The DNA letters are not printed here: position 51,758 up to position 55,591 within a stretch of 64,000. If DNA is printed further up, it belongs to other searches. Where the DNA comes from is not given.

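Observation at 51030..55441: Giant secreted lipase-like surface protein with two tandem, recently gene-converted small membrane-protein paralogs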

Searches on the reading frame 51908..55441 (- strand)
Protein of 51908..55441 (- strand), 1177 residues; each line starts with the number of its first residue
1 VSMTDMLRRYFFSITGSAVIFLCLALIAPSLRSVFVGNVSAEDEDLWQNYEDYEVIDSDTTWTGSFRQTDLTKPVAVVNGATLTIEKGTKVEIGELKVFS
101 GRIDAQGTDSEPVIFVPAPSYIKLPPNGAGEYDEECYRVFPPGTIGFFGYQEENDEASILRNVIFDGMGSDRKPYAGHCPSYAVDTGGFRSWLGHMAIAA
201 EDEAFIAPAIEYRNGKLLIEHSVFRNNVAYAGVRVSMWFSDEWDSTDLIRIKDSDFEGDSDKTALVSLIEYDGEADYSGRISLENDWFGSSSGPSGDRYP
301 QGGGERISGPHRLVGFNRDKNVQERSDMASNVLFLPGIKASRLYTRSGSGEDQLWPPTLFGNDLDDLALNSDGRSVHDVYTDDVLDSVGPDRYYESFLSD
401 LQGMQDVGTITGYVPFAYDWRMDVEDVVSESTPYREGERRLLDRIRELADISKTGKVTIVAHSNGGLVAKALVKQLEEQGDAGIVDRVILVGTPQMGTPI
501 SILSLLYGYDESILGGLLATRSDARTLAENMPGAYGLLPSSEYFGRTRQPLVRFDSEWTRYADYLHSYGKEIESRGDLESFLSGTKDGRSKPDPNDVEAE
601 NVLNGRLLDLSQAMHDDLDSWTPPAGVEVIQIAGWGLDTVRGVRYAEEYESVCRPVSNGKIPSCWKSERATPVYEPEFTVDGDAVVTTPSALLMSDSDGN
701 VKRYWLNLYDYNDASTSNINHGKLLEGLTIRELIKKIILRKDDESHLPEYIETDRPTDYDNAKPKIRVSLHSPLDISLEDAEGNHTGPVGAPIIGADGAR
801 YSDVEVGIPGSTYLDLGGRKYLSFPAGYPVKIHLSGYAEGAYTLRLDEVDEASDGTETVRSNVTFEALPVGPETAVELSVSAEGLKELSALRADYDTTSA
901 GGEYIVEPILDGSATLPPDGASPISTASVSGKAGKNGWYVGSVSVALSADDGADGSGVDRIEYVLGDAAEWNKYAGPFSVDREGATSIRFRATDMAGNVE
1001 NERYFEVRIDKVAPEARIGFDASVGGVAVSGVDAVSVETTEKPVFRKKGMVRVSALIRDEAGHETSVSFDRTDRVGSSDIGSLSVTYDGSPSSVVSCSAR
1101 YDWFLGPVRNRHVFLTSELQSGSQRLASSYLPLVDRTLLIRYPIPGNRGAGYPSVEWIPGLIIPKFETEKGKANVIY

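Call 4: search_protein_families(library=pfam, proteins=[window:51908-55441:-], max_evalue=1)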
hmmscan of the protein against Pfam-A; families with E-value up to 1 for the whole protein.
window:51908-55441:- (1177 aa): 8 families
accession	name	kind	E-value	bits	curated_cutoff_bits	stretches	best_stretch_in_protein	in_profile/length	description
PF02450.21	LCAT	-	6.1e-11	42.6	21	1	400-690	72-355/392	Lecithin:cholesterol acyltransferase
PF24096.1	DUF7379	-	1.8e-07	31.8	33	1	439-500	55-117/191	Domain of unknown function (DUF7379)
PF05057.20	DUF676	-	0.0023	17.9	20.3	1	439-481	60-104/217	Putative serine esterase (DUF676)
PF07819.20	PGAP1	-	0.0024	18.1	24.3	1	452-501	88-135/233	PGAP1-like alpha/beta domain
PF02089.21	Palm_thioest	-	0.0045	17.2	26.8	1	450-498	69-113/254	Palmitoyl protein thioesterase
PF05990.18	DUF900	-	0.0064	16.4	20.5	1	430-490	69-132/232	Alpha/beta hydrolase of unknown function (DUF900)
PF24322.2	Tle3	-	0.0091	16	27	1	440-494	167-220/321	T6SS Tle3 phospholipase effector domain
PF06259.18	Abhydrolase_8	-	0.13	12.3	20.5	1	439-497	92-146/178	Alpha/beta hydrolase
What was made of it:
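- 53222..54454 (-): LCAT/LPLA2-like alpha/beta-hydrolase domain with cap (about residues 330-740). Pfam PF02450 E 6e-11, 42.6 bits vs cut-off 21 (call 4).
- On LCAT / LPLA2 family (PF02450): 42.6 bits vs 21, E 6e-11, residues 400-690 (call 4).
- On Tle/Tli type VI lipase effector-immunity pairs: Tle3 PF24322 scores 16 bits against a cut-off of 27, over the nucleophile-elbow stretch only (call 4).
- Closest known: T6SS lipase effector Tle4 with immunity protein Tli4. Different: Tle3 HMM is below its cut-off (call 4).
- Tle3 HMM scores 16 bits against a cut-off of 27 (call 4).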

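Call 9: search_solved_structures(query=window:51908-55441:-, max_evalue=1, show_alignments=2)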
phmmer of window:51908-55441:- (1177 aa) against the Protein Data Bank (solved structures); distinct sequences matched with E-value up to 1: 1.
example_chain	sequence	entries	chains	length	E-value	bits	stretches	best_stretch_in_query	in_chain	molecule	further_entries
7x2p_A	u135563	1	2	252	0.33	11.8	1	443-507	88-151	Putative lipase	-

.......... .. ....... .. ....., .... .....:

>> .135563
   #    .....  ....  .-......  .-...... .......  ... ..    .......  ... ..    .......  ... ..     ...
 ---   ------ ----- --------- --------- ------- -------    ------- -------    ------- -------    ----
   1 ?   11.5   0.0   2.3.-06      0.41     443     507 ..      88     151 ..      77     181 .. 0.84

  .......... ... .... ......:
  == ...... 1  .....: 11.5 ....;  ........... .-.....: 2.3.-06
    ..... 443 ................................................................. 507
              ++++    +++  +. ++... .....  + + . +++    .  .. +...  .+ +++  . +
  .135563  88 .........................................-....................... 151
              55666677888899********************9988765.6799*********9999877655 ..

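Call 10: search_protein_families(library=ncbifam, proteins=[window:51908-55441:-], max_evalue=1)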
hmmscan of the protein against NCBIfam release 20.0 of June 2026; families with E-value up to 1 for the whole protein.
window:51908-55441:- (1177 aa): 2 families
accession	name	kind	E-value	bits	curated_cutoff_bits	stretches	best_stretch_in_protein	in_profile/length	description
NF047446.1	barrel_OmpL47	domain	7.4e-20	71.2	40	1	939-1009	1-68/68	OmpL47-type beta-barrel domain-containing protein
NF047441.1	Lepto_OmpL47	equivalog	8.9e-13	48.6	250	1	933-1018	64-147/336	multi-beta-barrel domain surface protein OmpL47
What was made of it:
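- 51911..53149 (-): C-terminal stalk of beta-sandwich (Ig-like) domains, residues ~765-1177. It includes an OmpL47-type domain (residues 939-1009 = 52415..52627) and a conserved C-terminal tail motif. NCBIfam NF047446 E 7e-20 (call 10).
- Checked: NCBIfam finds an OmpL47-type domain at E 7e-20 (call 10).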
